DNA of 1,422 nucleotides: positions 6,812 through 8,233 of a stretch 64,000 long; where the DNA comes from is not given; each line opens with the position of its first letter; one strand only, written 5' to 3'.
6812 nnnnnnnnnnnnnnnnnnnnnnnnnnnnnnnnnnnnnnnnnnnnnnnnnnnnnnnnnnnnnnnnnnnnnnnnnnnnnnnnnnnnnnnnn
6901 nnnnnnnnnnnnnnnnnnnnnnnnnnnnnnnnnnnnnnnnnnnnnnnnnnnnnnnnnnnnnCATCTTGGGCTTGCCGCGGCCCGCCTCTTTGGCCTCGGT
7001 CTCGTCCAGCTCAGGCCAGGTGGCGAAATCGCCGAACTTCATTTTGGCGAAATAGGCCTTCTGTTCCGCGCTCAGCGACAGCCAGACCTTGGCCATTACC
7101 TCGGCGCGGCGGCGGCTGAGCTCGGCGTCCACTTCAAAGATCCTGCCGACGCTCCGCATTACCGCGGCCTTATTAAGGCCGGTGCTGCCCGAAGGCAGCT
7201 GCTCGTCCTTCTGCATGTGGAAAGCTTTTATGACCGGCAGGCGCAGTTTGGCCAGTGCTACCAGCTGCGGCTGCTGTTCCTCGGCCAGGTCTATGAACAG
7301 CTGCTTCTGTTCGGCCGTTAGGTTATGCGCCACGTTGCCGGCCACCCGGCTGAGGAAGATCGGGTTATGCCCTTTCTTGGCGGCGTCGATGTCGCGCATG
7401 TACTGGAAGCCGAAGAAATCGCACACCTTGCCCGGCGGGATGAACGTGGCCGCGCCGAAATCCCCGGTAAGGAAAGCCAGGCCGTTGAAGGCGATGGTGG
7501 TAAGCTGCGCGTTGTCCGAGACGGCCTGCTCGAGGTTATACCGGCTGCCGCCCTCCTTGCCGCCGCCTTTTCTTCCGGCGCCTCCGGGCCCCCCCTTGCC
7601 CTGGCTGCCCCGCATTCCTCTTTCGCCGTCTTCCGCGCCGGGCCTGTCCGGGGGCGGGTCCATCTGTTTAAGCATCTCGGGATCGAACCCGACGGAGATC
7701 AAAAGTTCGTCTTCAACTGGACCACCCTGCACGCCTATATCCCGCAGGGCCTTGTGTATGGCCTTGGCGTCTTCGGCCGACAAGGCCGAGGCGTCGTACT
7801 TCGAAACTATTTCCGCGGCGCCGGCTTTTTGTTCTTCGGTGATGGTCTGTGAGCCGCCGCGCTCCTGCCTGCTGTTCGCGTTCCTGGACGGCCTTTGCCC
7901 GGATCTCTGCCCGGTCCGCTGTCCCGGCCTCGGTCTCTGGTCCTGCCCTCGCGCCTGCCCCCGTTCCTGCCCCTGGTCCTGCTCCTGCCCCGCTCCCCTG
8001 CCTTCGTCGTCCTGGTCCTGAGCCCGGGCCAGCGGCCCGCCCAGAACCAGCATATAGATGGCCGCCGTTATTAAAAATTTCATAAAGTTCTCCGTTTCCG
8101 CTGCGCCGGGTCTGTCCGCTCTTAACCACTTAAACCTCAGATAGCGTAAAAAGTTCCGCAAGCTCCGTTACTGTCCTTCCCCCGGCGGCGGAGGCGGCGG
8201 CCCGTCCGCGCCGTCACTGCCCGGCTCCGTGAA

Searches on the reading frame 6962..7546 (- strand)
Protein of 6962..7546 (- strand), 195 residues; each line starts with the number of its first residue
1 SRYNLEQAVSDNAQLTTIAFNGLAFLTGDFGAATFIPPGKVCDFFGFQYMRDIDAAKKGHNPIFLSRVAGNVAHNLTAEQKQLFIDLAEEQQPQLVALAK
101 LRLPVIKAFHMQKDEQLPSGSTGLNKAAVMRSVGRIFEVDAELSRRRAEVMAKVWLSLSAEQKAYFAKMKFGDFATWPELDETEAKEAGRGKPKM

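Call 79: search_protein_families(library=pfam, proteins=[window:6962-7546:-], max_evalue=5)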
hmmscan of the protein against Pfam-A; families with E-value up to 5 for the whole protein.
window:6962-7546:- (195 aa): 2 families
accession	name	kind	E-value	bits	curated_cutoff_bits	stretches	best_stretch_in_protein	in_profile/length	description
PF07813.17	LTXXQ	-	7.8e-05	23.8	24.3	1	85-168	13-98/100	LTXXQ motif family protein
PF24429.1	CSLinker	-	0.94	9.5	27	0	158-165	5-12/38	CSLinker motif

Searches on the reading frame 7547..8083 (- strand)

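Call 79: search_protein_families(library=pfam, proteins=[window:7547-8083:-], max_evalue=5)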
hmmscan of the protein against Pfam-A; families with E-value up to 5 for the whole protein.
window:7547-8083:- (179 aa): 1 family
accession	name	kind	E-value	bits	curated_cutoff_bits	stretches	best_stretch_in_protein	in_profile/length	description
PF22251.1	PFF1_TM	-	0.7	9.8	32.3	1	5-97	107-204/300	Vacuolar membrane protease, transmembrane domain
